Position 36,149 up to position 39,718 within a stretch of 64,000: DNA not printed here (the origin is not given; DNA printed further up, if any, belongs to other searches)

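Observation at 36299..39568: GDP-mannose 4,6-dehydratase homolog split by two inteins with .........-like endonuclease motifs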

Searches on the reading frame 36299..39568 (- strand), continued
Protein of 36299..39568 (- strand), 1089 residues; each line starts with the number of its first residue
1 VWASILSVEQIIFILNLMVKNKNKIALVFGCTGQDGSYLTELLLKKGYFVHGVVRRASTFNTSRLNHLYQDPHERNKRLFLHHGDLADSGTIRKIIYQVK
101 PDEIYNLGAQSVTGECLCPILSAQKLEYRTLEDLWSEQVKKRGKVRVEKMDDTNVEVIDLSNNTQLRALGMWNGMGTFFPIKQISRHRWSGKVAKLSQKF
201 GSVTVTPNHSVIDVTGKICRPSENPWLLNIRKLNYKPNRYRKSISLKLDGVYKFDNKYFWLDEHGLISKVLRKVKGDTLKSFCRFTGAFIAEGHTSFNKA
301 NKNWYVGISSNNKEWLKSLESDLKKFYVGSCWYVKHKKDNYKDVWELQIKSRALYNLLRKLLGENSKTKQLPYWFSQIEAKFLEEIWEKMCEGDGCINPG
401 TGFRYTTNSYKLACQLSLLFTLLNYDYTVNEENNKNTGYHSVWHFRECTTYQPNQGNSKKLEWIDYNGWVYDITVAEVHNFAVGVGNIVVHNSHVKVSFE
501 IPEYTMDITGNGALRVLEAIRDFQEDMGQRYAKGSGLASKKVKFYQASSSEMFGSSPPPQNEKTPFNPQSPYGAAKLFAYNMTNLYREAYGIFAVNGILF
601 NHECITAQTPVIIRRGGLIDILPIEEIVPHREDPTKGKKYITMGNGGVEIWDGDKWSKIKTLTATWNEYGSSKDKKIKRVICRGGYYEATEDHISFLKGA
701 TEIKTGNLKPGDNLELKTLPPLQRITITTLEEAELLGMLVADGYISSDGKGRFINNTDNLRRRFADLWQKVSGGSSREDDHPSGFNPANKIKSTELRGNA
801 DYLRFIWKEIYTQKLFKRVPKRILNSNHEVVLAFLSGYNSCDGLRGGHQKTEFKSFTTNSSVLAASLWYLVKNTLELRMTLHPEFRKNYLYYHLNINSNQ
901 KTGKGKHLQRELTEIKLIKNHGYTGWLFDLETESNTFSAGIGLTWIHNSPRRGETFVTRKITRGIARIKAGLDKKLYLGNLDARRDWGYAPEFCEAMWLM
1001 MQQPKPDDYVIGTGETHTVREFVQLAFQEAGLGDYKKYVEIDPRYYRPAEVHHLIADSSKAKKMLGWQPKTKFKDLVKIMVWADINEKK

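Call 10: find_homologous_proteins(query=window:36299-39568:-, max_evalue=1e-10)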
Query window:36299-39568:- (1089 aa): 216 proteins with E <= 1e-10 among 8000 candidates; the best 120 are listed.
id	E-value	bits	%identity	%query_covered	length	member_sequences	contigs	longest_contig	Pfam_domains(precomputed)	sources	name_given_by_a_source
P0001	0.0e+0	2553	100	100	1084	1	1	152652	PF16363.12,PF14528.12,PF01370.28,PF14890.12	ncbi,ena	-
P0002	0.0e+0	1425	85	53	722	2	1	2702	PF16363.12,PF14528.12,PF01370.28,PF14890.12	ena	-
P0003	0.0e+0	1182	74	55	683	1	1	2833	PF04321.24,PF16363.12,PF05368.20,PF14528.12,PF01370.28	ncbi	-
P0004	0.0e+0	1156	73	55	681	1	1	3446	PF04321.24,PF16363.12,PF01370.28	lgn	-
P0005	0.0e+0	1153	69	57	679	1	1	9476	PF16363.12,PF01370.28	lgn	-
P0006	0.0e+0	1098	67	55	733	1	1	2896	PF16363.12,PF14528.12,PF01370.28,PF14890.12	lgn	-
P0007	0.0e+0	1071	66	54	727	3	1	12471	PF16363.12,PF14528.12,PF01370.28,PF14890.12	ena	-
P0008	0.0e+0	1058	66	54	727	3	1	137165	PF16363.12,PF14528.12,PF01370.28,PF14890.12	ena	-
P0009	0.0e+0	1053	64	57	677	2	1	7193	PF04321.24,PF16363.12,PF14528.12,PF01370.28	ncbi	-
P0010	0.0e+0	1016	46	97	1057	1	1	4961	PF16363.12,PF14528.12,PF01370.28,PF14890.12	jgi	jgi:GDPmannose 4,6-dehydratase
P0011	4.0e-297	1007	45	98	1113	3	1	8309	PF04321.24,PF16363.12,PF14528.12,PF01370.28,PF14890.12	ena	-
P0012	8.2e-296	1003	63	56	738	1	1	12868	PF16363.12,PF14528.12,PF01370.28,PF14890.12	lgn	-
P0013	7.9e-294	996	65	54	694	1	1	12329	PF04321.24,PF16363.12,PF14528.12,PF01370.28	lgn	-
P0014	2.5e-292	991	64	55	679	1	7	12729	PF16363.12,PF01370.28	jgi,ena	-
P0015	8.7e-292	989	45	97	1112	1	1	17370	PF16363.12,PF14528.12,PF01370.28,PF14890.12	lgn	-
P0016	1.5e-291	989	51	48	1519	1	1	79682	PF16363.12,PF14528.12,PF01370.28,PF14890.12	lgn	-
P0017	1.3e-289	982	63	54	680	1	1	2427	PF04321.24,PF16363.12,PF14528.12,PF01370.28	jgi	jgi:GDPmannose 4,6-dehydratase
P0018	9.1e-288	976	46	98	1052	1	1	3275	PF16363.12,PF14528.12,PF01370.28,PF14890.12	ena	-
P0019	1.4e-287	975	45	89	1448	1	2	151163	PF16363.12,PF14528.12,PF01370.28,PF14890.12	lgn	-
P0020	6.5e-281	953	45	97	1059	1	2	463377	PF16363.12,PF14528.12,PF01370.28,PF14890.12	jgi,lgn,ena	jgi:GDPmannose 4,6-dehydratase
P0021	2.0e-273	928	59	57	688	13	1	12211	PF04321.24,PF16363.12,PF02719.22,PF14528.12,PF01370.28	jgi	-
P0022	3.9e-270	918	45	98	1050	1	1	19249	PF16363.12,PF14528.12,PF01370.28,PF14890.12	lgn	-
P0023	1.4e-267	909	43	98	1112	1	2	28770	PF16363.12,PF14528.12,PF01370.28,PF14890.12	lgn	-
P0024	1.9e-264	899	43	98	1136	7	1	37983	PF16363.12,PF14528.12,PF01370.28,PF14890.12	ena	-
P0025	1.1e-256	873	55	54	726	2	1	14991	PF16363.12,PF14528.12,PF01370.28,PF14890.12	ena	-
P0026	4.9e-256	871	41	98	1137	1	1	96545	PF16363.12,PF14528.12,PF01370.28,PF14890.12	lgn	-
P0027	2.8e-254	865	41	98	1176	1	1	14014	PF16363.12,PF14528.12,PF01370.28,PF14890.12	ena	-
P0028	3.2e-250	852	57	53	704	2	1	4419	PF16363.12,PF14528.12,PF01370.28,PF14890.12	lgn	-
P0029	1.4e-247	843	54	54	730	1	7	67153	PF16363.12,PF14528.12,PF01370.28,PF14890.12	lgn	-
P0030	2.0e-246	839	55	53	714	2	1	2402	PF16363.12,PF14528.12,PF01370.28,PF14890.12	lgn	-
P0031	2.7e-239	815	55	53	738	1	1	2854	PF16363.12,PF01370.28,PF14890.12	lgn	-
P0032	3.0e-238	812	54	53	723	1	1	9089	PF16363.12,PF14528.12,PF01370.28,PF14890.12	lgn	-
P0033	9.8e-238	810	52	57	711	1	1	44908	PF16363.12,PF01370.28,PF14890.12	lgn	-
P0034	6.7e-231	788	50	54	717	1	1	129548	PF16363.12,PF14528.12,PF01370.28,PF14890.12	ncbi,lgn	-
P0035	8.1e-231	787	53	53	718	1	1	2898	PF16363.12,PF14528.12,PF01370.28,PF14890.12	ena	-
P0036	1.0e-230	787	55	51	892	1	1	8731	PF07591.16,PF16363.12,PF14528.12,PF01079.26,PF01370.28,PF08517.18,PF14890.12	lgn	-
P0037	3.2e-230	785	40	98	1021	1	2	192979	PF16363.12,PF14528.12,PF01370.28,PF14890.12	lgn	-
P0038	3.2e-229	782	51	53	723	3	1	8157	PF04321.24,PF16363.12,PF14528.12,PF01370.28,PF14890.12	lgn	-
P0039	4.7e-224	765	44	46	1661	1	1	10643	PF16363.12,PF02796.22,PF14528.12,PF01370.28,PF14890.12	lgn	-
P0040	1.2e-222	760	51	55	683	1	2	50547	PF16363.12,PF14528.12,PF01370.28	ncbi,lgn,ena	-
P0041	5.9e-222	758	51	55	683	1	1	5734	PF04321.24,PF16363.12,PF14528.12,PF01370.28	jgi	-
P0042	2.0e-219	750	50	55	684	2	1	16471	PF04321.24,PF16363.12,PF14528.12,PF01370.28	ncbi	-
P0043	5.3e-219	748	47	54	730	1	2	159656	PF16363.12,PF01370.28,PF14890.12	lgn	-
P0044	6.5e-219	748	50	53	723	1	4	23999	PF16363.12,PF14528.12,PF01370.28,PF14890.12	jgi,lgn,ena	-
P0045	2.1e-217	743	51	55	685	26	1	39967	PF04321.24,PF16363.12,PF01370.28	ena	-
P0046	7.2e-217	741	50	55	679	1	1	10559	PF04321.24,PF16363.12,PF01370.28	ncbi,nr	ncbi:MAG: GDP-mannose 4,6-dehydratase [Deltaproteobacteria bacterium]|nr:GDP-mannose 4,6-dehydratase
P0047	1.1e-216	741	49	57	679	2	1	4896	PF04321.24,PF16363.12,PF01370.28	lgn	-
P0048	6.2e-216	738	51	54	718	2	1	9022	PF16363.12,PF14528.12,PF01370.28,PF14890.12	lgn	-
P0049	4.3e-215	735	49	55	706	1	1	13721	PF16363.12,PF01370.28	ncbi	-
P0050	4.7e-215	735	50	55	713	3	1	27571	PF16363.12,PF01370.28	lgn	-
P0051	4.8e-214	732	53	55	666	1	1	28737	PF16363.12,PF01370.28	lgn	-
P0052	5.6e-213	728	51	55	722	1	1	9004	PF04321.24,PF16363.12,PF14528.12,PF01370.28,PF14890.12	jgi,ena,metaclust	metaclust:\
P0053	3.4e-211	722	50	56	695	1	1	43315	PF04321.24,PF16363.12,PF01370.28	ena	-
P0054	1.3e-210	721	49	55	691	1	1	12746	PF16363.12,PF01370.28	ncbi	-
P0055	3.8e-208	712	46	57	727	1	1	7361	PF16363.12,PF01370.28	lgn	-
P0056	1.1e-207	711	55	47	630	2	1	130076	PF16363.12,PF14528.12,PF01370.28,PF14890.12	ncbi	ncbi:MAG: GDP-mannose 4,6-dehydratase [Syntrophothermus sp.]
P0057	1.1e-205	704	49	55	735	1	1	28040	PF16363.12,PF01370.28,PF14890.12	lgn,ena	-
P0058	3.3e-205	703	46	57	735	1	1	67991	PF16363.12,PF01370.28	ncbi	-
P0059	1.2e-204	701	45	57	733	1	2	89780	PF04321.24,PF16363.12,PF01370.28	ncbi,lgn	-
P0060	6.7e-204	698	49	55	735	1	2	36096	PF16363.12,PF01370.28,PF14890.12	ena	-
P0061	2.0e-201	690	46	57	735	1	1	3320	PF16363.12,PF01370.28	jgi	-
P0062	2.3e-201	690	49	53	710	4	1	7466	PF16363.12,PF14528.12,PF01370.28,PF14890.12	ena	-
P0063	3.1e-200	686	49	53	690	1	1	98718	PF16363.12,PF14528.12,PF01370.28,PF14890.12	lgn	-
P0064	5.0e-200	685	44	54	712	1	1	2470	PF16363.12,PF14528.12,PF01370.28,PF14890.12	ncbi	-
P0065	3.1e-199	683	48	55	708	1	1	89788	PF16363.12,PF14528.12,PF01370.28,PF14890.12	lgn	-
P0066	2.6e-196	673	47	56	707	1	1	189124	PF16363.12,PF14528.12,PF01370.28,PF14890.12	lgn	-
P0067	8.1e-193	662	48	54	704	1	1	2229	PF16363.12,PF14528.12,PF01370.28,PF14890.12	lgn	-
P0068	5.9e-190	652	45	55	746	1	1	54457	PF04321.24,PF16363.12,PF01370.28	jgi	jgi:GDPmannose 4,6-dehydratase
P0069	1.7e-187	644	45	53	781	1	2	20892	PF16363.12,PF07993.19,PF14528.12,PF01370.28,PF14890.12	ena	-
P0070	4.5e-186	639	44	57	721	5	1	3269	PF04321.24,PF16363.12,PF01370.28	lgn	-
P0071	7.7e-185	635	45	57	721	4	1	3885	PF04321.24,PF16363.12,PF01370.28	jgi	jgi:GDPmannose 4,6-dehydratase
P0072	8.5e-185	635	44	57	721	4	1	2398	PF04321.24,PF16363.12,PF01370.28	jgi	jgi:GDPmannose 4,6-dehydratase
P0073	1.8e-184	634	44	55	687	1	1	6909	PF16363.12,PF14528.12,PF01370.28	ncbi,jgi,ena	-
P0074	7.6e-184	632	44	57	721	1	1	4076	PF04321.24,PF16363.12,PF01370.28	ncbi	-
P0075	5.9e-183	629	46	53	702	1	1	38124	PF16363.12,PF14528.12,PF01370.28,PF14890.12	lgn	-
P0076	3.1e-180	620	44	54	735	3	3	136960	PF04321.24,PF16363.12,PF14528.12,PF01370.28,PF14890.12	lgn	-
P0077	1.5e-179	618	45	54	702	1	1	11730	PF16363.12,PF01370.28,PF14890.12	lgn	-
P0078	2.5e-176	607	43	55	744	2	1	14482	PF04321.24,PF16363.12,PF01370.28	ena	-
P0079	4.2e-176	606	34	97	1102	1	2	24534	PF16363.12,PF14528.12,PF01370.28,PF14890.12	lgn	-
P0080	1.5e-175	604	43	57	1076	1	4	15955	PF04321.24,PF16363.12,PF02719.22,PF05368.20,PF01073.26,PF07993.19,PF13460.13,PF01370.28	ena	-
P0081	1.6e-175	604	44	56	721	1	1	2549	PF04321.24,PF16363.12,PF02719.22,PF14528.12,PF01370.28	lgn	-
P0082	5.6e-174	599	44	55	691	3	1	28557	PF16363.12,PF14528.12,PF01370.28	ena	-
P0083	1.4e-173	598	43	53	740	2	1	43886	PF16363.12,PF14528.12,PF01370.28,PF14890.12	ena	-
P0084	1.6e-173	598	43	55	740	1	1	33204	PF04321.24,PF16363.12,PF01370.28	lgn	-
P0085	2.4e-173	597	44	56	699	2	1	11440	PF16363.12,PF14528.12,PF01370.28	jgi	jgi:GDPmannose 4,6-dehydratase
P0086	3.3e-173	597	44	54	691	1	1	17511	PF16363.12,PF14528.12,PF01370.28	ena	-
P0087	3.4e-171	590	43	55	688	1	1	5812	PF16363.12,PF14528.12,PF01370.28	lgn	-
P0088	1.6e-170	588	43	57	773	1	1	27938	PF04321.24,PF16363.12,PF01370.28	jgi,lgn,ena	-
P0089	8.2e-169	582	43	57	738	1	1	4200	PF04321.24,PF16363.12,PF01370.28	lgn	-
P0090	5.8e-168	579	42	53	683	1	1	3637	PF16363.12,PF14528.12,PF01370.28,PF14890.12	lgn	-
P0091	9.3e-166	572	40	57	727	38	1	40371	PF04321.24,PF16363.12,PF02719.22,PF01370.28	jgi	jgi:GDPmannose 4,6-dehydratase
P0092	5.9e-162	559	41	53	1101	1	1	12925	PF07591.16,PF16363.12,PF01370.28,PF14890.12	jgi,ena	-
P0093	8.7e-161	556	42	55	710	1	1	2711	PF16363.12,PF14528.12,PF01370.28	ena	-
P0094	1.2e-160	555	39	55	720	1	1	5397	PF16363.12,PF14528.12,PF01370.28,PF14890.12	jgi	jgi:GDP-mannose 4,6-dehydratase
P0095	3.9e-159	550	41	57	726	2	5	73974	PF16363.12,PF01370.28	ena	-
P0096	2.1e-158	548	41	54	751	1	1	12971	PF16363.12,PF01381.29,PF01370.28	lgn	-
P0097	2.9e-158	547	40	55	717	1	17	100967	PF04321.24,PF16363.12,PF01370.28,PF14890.12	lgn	-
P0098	9.1e-158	546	42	55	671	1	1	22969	PF04321.24,PF16363.12,PF05368.20,PF01370.28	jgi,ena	-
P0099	3.5e-156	540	41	54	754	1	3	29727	PF16363.12,PF01370.28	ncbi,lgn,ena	-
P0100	1.3e-155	538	38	55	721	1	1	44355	PF16363.12,PF14528.12,PF01370.28,PF14890.12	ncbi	-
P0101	6.4e-152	526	42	53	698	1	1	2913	PF16363.12,PF14528.12,PF01370.28,PF14890.12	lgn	-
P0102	1.3e-150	522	40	55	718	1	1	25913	PF04321.24,PF16363.12,PF14528.12,PF01370.28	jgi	jgi:GDPmannose 4,6-dehydratase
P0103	7.8e-150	519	36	54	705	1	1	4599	PF16363.12,PF14528.12,PF01370.28,PF14890.12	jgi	jgi:GDPmannose 4,6-dehydratase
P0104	3.8e-149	517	37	55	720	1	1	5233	PF16363.12,PF14528.12,PF01370.28,PF14890.12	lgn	-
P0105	6.3e-148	513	39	57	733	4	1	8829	PF04321.24,PF16363.12,PF02719.22,PF14528.12,PF01370.28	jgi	-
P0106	2.9e-147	511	45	48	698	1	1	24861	PF16363.12,PF01370.28,PF14890.12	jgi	jgi:GDP-mannose 4,6-dehydratase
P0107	1.0e-146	509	39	54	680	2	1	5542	PF04321.24,PF16363.12,PF14528.12,PF01370.28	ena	-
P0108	1.3e-146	509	81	10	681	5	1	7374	PF04321.24,PF16363.12,PF14528.12,PF01370.28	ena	-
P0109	1.8e-146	508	38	53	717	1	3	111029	PF16363.12,PF01370.28,PF14890.12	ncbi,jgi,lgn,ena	ncbi:MAG: GDP-mannose 4,6-dehydratase [Patescibacteria group bacterium]|jgi:GDP-mannose 4,6-dehydrat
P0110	8.1e-146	506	40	54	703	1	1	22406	PF04321.24,PF16363.12,PF14528.12,PF01370.28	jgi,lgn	jgi:GDPmannose 4,6-dehydratase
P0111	2.3e-145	504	38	54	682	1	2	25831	PF04321.24,PF16363.12,PF14528.12,PF01370.28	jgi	jgi:GDPmannose 4,6-dehydratase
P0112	8.9e-144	499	38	54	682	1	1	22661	PF04321.24,PF16363.12,PF14528.12,PF01370.28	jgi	jgi:GDPmannose 4,6-dehydratase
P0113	1.1e-142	496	38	54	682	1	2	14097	PF04321.24,PF16363.12,PF14528.12,PF01370.28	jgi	jgi:GDPmannose 4,6-dehydratase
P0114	1.5e-142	495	39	54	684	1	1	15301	PF04321.24,PF16363.12,PF01370.28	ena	-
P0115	3.5e-142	494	38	54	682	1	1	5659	PF04321.24,PF16363.12,PF14528.12,PF01370.28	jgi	jgi:GDPmannose 4,6-dehydratase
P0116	4.4e-142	494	38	54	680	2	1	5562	PF04321.24,PF16363.12,PF14528.12,PF01370.28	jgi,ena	-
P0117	4.8e-142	493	38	54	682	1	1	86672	PF04321.24,PF16363.12,PF14528.12,PF01370.28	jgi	jgi:GDPmannose 4,6-dehydratase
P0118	8.4e-142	493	38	54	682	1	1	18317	PF04321.24,PF16363.12,PF14528.12,PF01370.28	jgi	jgi:GDPmannose 4,6-dehydratase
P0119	2.2e-140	488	38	55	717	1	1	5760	PF04321.24,PF16363.12,PF01370.28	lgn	-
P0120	2.4e-139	485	35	57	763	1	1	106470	PF04321.24,PF16363.12,PF01370.28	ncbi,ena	-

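Call 13: list_cluster_members(proteins=[P0001])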
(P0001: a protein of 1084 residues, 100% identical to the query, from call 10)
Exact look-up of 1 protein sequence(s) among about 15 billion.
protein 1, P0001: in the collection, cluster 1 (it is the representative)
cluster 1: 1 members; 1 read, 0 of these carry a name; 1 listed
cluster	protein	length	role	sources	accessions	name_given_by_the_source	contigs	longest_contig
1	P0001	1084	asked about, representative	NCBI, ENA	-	-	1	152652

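Call 14: find_encoding_contigs(protein=P0001, flank=10000, max_places=4)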
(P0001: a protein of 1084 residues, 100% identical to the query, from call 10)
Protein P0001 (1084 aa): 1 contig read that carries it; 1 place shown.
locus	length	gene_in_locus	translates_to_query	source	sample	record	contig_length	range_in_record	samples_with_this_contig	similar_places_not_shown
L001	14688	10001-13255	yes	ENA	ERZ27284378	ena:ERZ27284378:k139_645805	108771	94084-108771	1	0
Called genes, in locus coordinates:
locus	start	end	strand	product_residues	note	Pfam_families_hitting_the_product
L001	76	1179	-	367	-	-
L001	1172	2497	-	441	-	PF01943:Polysacc_synt, PF13440:Polysacc_synt_3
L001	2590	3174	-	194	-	-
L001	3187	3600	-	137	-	-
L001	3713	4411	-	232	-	-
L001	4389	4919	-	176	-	-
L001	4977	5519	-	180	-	-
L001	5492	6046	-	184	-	-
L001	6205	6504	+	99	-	-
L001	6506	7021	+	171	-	-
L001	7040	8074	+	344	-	-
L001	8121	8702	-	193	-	-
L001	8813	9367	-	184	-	PF01694:Rhomboid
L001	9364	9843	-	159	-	-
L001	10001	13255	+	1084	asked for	PF01370:Epimerase, PF16363:GDP_Man_Dehyd, PF14890:Intein_splicing (faint), PF14528:LAGLIDADG_3 (faint), PF01370:Epimerase, PF16363:GDP_Man_Dehyd, PF01370:Epimerase, PF16363:GDP_Man_Dehyd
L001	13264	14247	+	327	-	PF01073:3Beta_HSD, PF01370:Epimerase, PF02719:Polysacc_synt_2 (faint), PF07993:NAD_binding_4 (faint), PF13460:NAD_binding_10 (weak), PF16363:GDP_Man_Dehyd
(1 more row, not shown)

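Call 15: find_related_loci(query=window:36299-39568:-, collection=genome_contigs, flank=6000)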
Query window:36299-39568:- (1089 aa) in genome_contigs; peptide patterns used: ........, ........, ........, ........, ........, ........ (x = any residue, [..] = any of these).
32 stretches matched a pattern; 4 encode a relative of the query (tblastn E <= 1e-3); 4 distinct loci.
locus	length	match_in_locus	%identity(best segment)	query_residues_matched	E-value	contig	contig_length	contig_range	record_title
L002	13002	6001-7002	84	16-1087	2e-76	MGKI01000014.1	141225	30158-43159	MAG: Candidatus Yanofskybacteria bacterium RIFCSPLOWO2_01_FULL_42_49 rifcsplowo2_01_scaffold_99, whole genome shotgun se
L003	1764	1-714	82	496-1089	4e-80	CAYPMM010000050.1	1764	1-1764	MAG TPA_asm: uncultured Candidatus Saccharibacteria bacterium isolate binchicken_co38_445 genome assembly, contig: NODE_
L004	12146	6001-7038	54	14-1084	2e-52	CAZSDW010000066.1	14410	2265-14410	MAG TPA_asm: uncultured bacterium isolate SRP214966_co4_6 genome assembly, contig: NODE_3938_length_14410_cov_7.489028,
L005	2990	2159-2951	66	45-1029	5e-40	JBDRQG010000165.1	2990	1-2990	MAG: bacterium isolate MEGAHIT-group-2.34 k141_770371, whole genome shotgun sequence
